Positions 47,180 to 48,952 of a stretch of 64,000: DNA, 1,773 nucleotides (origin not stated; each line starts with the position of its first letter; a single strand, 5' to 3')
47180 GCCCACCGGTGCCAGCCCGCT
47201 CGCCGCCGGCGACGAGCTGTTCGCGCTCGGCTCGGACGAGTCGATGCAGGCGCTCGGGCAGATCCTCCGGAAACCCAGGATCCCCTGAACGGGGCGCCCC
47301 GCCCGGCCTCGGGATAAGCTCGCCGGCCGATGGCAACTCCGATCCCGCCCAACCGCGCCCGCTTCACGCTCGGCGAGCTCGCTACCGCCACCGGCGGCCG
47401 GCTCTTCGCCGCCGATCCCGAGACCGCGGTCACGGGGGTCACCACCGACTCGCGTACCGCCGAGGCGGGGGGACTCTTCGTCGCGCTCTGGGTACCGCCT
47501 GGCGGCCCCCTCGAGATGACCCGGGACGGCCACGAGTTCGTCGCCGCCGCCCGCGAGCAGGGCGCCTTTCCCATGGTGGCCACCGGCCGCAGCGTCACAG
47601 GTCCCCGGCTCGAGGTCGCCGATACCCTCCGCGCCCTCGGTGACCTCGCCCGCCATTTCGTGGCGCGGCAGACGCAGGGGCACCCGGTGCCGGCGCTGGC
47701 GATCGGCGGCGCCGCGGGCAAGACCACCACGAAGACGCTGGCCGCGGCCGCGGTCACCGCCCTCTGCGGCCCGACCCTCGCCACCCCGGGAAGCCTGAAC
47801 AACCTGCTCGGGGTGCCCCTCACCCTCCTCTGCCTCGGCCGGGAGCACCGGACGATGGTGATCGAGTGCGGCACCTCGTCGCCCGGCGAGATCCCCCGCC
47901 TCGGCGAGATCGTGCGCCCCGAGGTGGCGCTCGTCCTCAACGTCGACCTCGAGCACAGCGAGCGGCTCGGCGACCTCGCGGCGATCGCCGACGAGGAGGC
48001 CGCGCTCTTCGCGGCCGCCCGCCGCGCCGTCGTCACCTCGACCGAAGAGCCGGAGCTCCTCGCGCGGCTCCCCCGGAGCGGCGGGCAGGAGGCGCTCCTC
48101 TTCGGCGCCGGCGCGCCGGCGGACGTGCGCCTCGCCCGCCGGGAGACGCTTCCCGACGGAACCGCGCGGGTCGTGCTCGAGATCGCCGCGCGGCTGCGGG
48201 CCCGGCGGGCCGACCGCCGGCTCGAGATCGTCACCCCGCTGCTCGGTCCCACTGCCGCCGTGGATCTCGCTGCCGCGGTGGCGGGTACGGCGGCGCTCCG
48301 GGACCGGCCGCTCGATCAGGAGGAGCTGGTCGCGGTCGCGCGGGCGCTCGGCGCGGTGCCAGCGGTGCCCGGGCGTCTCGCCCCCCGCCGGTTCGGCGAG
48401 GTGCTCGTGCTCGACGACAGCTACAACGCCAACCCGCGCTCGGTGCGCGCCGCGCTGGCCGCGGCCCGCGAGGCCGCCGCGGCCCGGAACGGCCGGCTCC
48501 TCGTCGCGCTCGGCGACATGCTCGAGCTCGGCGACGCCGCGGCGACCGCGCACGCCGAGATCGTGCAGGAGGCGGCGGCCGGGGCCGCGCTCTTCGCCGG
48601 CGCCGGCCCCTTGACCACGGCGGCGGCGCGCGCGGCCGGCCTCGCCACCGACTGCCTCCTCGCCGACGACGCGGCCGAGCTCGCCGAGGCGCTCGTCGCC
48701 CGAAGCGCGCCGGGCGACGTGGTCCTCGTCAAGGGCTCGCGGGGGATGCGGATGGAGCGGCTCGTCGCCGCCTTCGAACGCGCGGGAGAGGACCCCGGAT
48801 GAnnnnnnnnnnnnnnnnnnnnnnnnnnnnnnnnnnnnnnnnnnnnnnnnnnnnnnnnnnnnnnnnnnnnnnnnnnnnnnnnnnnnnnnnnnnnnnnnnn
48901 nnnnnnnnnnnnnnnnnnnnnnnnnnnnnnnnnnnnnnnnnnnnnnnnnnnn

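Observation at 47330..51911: murF translationally coupled to aceK, immediately upstream of the AceK-target icd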

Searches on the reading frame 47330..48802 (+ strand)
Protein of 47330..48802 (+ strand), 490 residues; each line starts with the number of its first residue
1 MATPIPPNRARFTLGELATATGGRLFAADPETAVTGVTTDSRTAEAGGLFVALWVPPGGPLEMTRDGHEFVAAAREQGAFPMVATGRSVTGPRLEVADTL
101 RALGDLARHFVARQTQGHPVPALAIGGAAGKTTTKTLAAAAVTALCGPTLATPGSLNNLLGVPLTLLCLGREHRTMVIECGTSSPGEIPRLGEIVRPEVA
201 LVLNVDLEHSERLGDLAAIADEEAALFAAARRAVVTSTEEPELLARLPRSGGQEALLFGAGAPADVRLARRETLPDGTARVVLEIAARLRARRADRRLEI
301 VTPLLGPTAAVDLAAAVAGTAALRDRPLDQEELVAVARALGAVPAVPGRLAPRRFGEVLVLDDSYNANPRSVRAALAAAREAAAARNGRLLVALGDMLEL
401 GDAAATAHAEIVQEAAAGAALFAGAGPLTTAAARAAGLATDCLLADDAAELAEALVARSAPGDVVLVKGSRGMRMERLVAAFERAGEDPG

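Call 9: search_protein_families(library=pfam, proteins=[window:47330-48802:+])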
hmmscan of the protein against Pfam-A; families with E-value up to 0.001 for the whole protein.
window:47330-48802:+ (490 aa): 2 families
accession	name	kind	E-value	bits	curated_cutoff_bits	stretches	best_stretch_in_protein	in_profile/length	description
PF08245.18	Mur_ligase_M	-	8.1e-21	75.3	24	1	125-317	1-197/200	Mur ligase middle domain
PF02875.26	Mur_ligase_C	-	3e-16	60.8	28.4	1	353-471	6-127/127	Mur ligase, glutamate ligase domain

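Call 10: search_protein_families(library=ncbifam, proteins=[window:47330-48802:+])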
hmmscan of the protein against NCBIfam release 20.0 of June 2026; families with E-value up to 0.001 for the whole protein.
window:47330-48802:+ (490 aa): 14 families
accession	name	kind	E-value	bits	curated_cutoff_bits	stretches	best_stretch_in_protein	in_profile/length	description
NF008896.0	PRK11929.1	equivalog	1.7e-83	281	1023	1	12-486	504-960/965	bifunctional UDP-N-acetylmuramoyl-L-alanyl-D-glutamate--2,6-diaminopimelate ligase MurE/UDP-N-acetylmuramoyl-tripeptide--D-alanyl-D-alanine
TIGR01143.1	murF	subfamily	2.4e-76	257.4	288.6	1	39-482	1-418/418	UDP-N-acetylmuramoyl-tripeptide--D-alanyl-D-alanine ligase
NF008041.0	PRK10773.1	equivalog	3.9e-53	180.8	551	2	12-229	4-208/453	UDP-N-acetylmuramoyl-tripeptide--D-alanyl-D-alanine ligase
NF010693.0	PRK14093.1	equivalog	2.5e-52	178.1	544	1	9-484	4-466/479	UDP-N-acetylmuramoylalanyl-D-glutamyl-2,6-diaminopimelate--D-alanyl-D-alanine ligase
NF008897.0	PRK11930.1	equivalog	4.3e-29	101.1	804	2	12-239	3-225/822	bifunctional UDP-N-acetylmuramoyl-tripeptide:D-alanyl-D-alanine ligase/alanine racemase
NF001124.0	PRK00139.1-2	equivalog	2.4e-12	46.3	476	1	28-145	22-134/500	UDP-N-acetylmuramoyl-L-alanyl-D-glutamate--2,6-diaminopimelate ligase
TIGR01085.1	murE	subfamily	1.4e-10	40.7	257.3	1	32-143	2-108/472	UDP-N-acetylmuramyl-tripeptide synthetase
NF001126.0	PRK00139.1-4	equivalog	6e-09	35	373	1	29-142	18-126/486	UDP-N-acetylmuramoyl-L-alanyl-D-glutamate--2,6-diaminopimelate ligase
NF001123.0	PRK00139.1-1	equivalog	1.1e-07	31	586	1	27-158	13-144/493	UDP-N-acetylmuramoyl-L-alanyl-D-glutamate--2,6-diaminopimelate ligase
TIGR01082.1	murC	equivalog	1.3e-07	31.1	335.1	1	122-393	102-351/449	UDP-N-acetylmuramate--L-alanine ligase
TIGR01087.1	murD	equivalog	2.3e-07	30.3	211.95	1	113-466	99-414/441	UDP-N-acetylmuramoyl-L-alanine--D-glutamate ligase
TIGR01499.1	folC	subfamily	9.5e-05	21.9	162.65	1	194-394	130-314/400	bifunctional protein FolC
NF008101.0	PRK10846.1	equivalog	0.00014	20.8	360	1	193-470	157-403/422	bifunctional tetrahydrofolate synthase/dihydrofolate synthase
NF010628.0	PRK14022.1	equivalog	0.00022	20.1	536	1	31-140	32-131/483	UDP-N-acetylmuramoyl-L-alanyl-D-glutamate--L-lysine ligase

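Call 12: find_encoding_contigs(protein=window:47330-48802:+, flank=10000, max_places=6)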
Protein window:47330-48802:+ (490 aa): 22 contigs read that carry it; 6 places shown.
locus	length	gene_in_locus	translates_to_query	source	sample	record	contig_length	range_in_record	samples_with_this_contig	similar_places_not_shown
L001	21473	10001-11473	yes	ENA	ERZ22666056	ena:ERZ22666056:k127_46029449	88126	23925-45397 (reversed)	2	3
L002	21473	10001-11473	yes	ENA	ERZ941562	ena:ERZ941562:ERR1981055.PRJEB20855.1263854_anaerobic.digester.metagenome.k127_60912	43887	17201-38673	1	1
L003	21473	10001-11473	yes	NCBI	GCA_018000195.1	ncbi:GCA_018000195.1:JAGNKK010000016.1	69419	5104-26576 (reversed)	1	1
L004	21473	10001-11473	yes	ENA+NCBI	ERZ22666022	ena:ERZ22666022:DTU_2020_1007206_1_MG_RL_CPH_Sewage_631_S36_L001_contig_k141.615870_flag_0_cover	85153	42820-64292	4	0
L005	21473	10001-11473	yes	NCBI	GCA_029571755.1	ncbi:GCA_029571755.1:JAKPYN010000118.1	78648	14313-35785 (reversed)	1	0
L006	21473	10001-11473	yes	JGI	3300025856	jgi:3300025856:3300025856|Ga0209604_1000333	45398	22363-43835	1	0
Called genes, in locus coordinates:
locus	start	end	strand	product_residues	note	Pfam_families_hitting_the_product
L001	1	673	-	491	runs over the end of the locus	PF00282:Pyridoxal_deC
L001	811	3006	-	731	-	PF03169:OPT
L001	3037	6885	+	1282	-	-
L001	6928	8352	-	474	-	-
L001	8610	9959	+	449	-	PF00999:Na_H_Exchanger, PF02080:TrkA_C (weak)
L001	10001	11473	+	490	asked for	PF08245:Mur_ligase_M, PF02875:Mur_ligase_C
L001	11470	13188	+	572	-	PF20423:AceK_regulatory, PF06315:AceK_kinase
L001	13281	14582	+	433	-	PF00180:Iso_dh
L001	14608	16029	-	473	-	PF07690:MFS_1, PF12832:MFS_1_like (faint)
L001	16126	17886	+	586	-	PF01734:Patatin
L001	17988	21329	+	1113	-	PF26549:Tricorn_N, PF07676:PD40, PF26550:Tricorn_2nd, PF26549:Tricorn_N, PF26550:Tricorn_2nd, PF14684:Tricorn_C1, PF14685:PDZ_Tricorn, PF03572:Peptidase_S41, +3 more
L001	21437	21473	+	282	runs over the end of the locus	PF11138:DUF2911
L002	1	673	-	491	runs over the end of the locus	PF00282:Pyridoxal_deC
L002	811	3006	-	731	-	PF03169:OPT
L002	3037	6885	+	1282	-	-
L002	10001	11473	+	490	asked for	PF08245:Mur_ligase_M, PF02875:Mur_ligase_C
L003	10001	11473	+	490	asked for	PF08245:Mur_ligase_M, PF02875:Mur_ligase_C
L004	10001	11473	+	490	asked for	PF08245:Mur_ligase_M, PF02875:Mur_ligase_C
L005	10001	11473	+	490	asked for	PF08245:Mur_ligase_M, PF02875:Mur_ligase_C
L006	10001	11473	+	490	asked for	PF08245:Mur_ligase_M, PF02875:Mur_ligase_C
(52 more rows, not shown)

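Call 14: find_homologous_proteins(query=window:47330-48802:+, max_evalue=1e-10)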
Query window:47330-48802:+ (490 aa): 4507 proteins with E <= 1e-10 among 8000 candidates; the best 120 are listed.
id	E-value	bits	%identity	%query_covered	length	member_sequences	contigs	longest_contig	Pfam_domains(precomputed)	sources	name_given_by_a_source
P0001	2.6e-290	981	98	100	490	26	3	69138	PF02875.27,PF08245.19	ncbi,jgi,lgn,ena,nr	ncbi:MAG TPA: Mur ligase family protein [Thermoanaerobaculia bacterium]|nr:Mur ligase family protein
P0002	2.6e-215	734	78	99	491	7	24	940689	PF02875.27,PF08245.19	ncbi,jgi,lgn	-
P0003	1.4e-168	580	64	98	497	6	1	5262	PF02875.27,PF08245.19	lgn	-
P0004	4.8e-141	489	58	99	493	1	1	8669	PF02875.27,PF08245.19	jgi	-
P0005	2.5e-134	467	58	98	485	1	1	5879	PF02875.27,PF08245.19,PF01225.31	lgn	-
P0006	2.6e-133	464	58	99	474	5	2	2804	PF02875.27,PF08245.19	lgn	-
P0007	9.6e-131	455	55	99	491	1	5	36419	PF02875.27,PF08245.19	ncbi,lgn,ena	-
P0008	1.3e-130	455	58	98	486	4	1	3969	PF02875.27,PF08245.19,PF01225.31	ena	-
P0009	1.6e-130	455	56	99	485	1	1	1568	PF02875.27,PF08245.19,PF01225.31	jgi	jgi:UDP-N-acetylmuramoyl-tripeptide--D-alanyl-D-alanine ligase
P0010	1.7e-130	454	56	98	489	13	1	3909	PF02875.27,PF08245.19,PF01225.31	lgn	-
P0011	1.9e-130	454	57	99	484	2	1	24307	PF02875.27,PF08245.19,PF01225.31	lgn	-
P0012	2.1e-130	454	55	99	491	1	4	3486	PF02875.27,PF08245.19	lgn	-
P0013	3.4e-130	453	56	98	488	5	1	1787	PF02875.27,PF08245.19,PF01225.31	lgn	-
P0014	4.0e-130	453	55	99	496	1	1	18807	PF02875.27,PF08245.19,PF01225.31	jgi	-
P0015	9.6e-130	452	55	99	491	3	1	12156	PF02875.27,PF08245.19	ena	-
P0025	2.2e-127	444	56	100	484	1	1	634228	PF02875.27,PF08245.19,PF01225.31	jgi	jgi:UDP-N-acetylmuramoyl-tripeptide--D-alanyl-D-alanine ligase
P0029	7.8e-127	442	53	98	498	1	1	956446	PF02875.27,PF08245.19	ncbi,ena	-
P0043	5.5e-125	436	55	99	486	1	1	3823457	PF02875.27,PF08245.19,PF01225.31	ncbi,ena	-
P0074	2.6e-118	414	52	99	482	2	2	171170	PF02875.27,PF08245.19,PF01225.31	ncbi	ncbi:MAG: UDP-N-acetylmuramoyl-tripeptide--D-alanyl-D-alanine ligase [Thermoanaerobaculia bacterium]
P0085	1.8e-115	405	52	99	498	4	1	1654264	PF02875.27,PF08245.19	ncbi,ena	-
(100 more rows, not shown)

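Call 15: find_encoding_contigs(protein=P0002, flank=8000, max_places=2)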
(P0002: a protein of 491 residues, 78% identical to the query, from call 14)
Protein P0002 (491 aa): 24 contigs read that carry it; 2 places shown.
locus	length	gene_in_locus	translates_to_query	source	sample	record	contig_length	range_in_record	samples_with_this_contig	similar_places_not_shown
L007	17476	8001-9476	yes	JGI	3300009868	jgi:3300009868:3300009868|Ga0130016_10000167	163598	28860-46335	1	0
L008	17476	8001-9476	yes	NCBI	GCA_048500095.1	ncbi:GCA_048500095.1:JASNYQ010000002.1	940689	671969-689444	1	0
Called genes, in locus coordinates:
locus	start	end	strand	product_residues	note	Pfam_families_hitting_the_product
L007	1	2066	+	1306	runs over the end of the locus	-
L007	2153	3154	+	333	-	-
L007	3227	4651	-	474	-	-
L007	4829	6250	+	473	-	PF00999:Na_H_Exchanger, PF02080:TrkA_C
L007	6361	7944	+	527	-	PF03806:ABG_transport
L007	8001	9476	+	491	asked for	PF08245:Mur_ligase_M, PF02875:Mur_ligase_C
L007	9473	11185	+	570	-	PF20423:AceK_regulatory, PF06315:AceK_kinase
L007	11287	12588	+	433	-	PF00180:Iso_dh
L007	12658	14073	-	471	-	PF07690:MFS_1, PF12832:MFS_1_like (faint), PF07690:MFS_1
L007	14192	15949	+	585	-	PF01734:Patatin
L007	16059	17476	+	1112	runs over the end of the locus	PF26549:Tricorn_N, PF07676:PD40, PF26550:Tricorn_2nd, PF26549:Tricorn_N, PF26550:Tricorn_2nd, PF14684:Tricorn_C1, PF14685:PDZ_Tricorn, PF03572:Peptidase_S41, +3 more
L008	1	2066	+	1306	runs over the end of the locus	-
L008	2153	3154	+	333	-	-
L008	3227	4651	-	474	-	-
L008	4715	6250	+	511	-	PF00999:Na_H_Exchanger, PF02080:TrkA_C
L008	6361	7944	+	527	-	PF03806:ABG_transport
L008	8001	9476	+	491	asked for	PF08245:Mur_ligase_M, PF02875:Mur_ligase_C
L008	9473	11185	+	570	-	PF20423:AceK_regulatory, PF06315:AceK_kinase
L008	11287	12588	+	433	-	PF00180:Iso_dh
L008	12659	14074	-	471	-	PF07690:MFS_1, PF12832:MFS_1_like (faint), PF07690:MFS_1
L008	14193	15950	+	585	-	PF01734:Patatin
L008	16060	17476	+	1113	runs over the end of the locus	PF26549:Tricorn_N, PF07676:PD40, PF26550:Tricorn_2nd, PF26549:Tricorn_N, PF26550:Tricorn_2nd, PF14684:Tricorn_C1, PF14685:PDZ_Tricorn, PF03572:Peptidase_S41, +3 more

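Call 16: find_encoding_contigs(protein=P0043, flank=8000, max_places=1)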
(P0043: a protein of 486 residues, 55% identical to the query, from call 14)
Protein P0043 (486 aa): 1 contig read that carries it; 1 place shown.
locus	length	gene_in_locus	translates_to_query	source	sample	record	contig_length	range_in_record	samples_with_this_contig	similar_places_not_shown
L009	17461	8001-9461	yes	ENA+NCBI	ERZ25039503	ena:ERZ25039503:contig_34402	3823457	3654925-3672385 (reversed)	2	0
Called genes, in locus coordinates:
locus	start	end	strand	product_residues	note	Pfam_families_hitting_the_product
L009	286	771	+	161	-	-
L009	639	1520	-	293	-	PF00459:Inositol_P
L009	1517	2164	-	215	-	PF01979:Amidohydro_1, PF07969:Amidohydro_3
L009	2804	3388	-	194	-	PF02729:OTCace_N, PF00185:OTCace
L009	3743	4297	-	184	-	PF00156:Pribosyltran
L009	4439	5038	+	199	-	PF05685:Uma2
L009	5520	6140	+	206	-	PF05685:Uma2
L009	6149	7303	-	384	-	PF00155:Aminotran_1_2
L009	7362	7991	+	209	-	-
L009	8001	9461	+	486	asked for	PF01225:Mur_ligase, PF08245:Mur_ligase_M, PF02875:Mur_ligase_C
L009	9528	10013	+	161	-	PF00731:AIRC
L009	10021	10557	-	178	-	PF04978:MST, PF12867:DinB_2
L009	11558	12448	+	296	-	-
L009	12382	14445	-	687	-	-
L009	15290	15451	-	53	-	PF01625:PMSR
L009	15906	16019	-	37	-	-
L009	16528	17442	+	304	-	PF07920:DUF1684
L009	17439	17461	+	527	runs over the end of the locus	PF00753:Lactamase_B, PF12706:Lactamase_B_2, PF17778:WHD_BLACT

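Call 17: find_encoding_contigs(protein=P0029, flank=8000, max_places=1)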
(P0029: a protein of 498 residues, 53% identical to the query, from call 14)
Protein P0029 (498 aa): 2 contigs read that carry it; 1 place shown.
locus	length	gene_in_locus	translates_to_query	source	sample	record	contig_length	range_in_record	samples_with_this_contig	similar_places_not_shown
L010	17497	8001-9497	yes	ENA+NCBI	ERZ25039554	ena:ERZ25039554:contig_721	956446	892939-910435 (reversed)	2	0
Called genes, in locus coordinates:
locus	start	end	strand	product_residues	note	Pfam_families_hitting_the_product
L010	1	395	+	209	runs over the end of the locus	PF02433:FixO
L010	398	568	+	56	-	PF05545:FixQ (weak)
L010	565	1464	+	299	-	PF14715:FixP_N, PF13442:Cytochrome_CBB3, PF00034:Cytochrom_C (weak), PF13442:Cytochrome_CBB3, PF00034:Cytochrom_C (weak)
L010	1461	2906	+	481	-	PF12801:Fer4_5, PF12838:Fer4_7 (faint), PF13187:Fer4_9 (faint), PF13534:Fer4_17 (faint), PF13183:Fer4_8 (faint), PF13746:Fer4_18, PF11614:FixG_C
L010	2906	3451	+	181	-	PF05751:FixH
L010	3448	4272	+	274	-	PF13386:DsbD_2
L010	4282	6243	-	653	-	PF00072:Response_reg, PF00989:PAS, PF24820:Diguanyl_cycl_sensor (weak), PF00512:HisKA (weak), PF02518:HATPase_c, PF00072:Response_reg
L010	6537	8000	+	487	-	PF00180:Iso_dh, PF18324:Isocitrate_DH_C_bact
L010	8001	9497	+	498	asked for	PF08245:Mur_ligase_M, PF02875:Mur_ligase_C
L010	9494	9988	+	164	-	PF00731:AIRC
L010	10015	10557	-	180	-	PF12867:DinB_2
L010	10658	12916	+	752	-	PF00512:HisKA, PF02518:HATPase_c, PF00072:Response_reg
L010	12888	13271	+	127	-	PF00072:Response_reg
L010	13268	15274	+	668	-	PF00072:Response_reg, PF01966:HD, PF13487:HD_5, PF00072:Response_reg, PF08668:HDOD (weak), PF13487:HD_5, PF01966:HD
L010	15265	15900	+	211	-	PF02607:B12-binding_2, PF02310:B12-binding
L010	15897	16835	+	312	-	PF02574:S-methyl_trans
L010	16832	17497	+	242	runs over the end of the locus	-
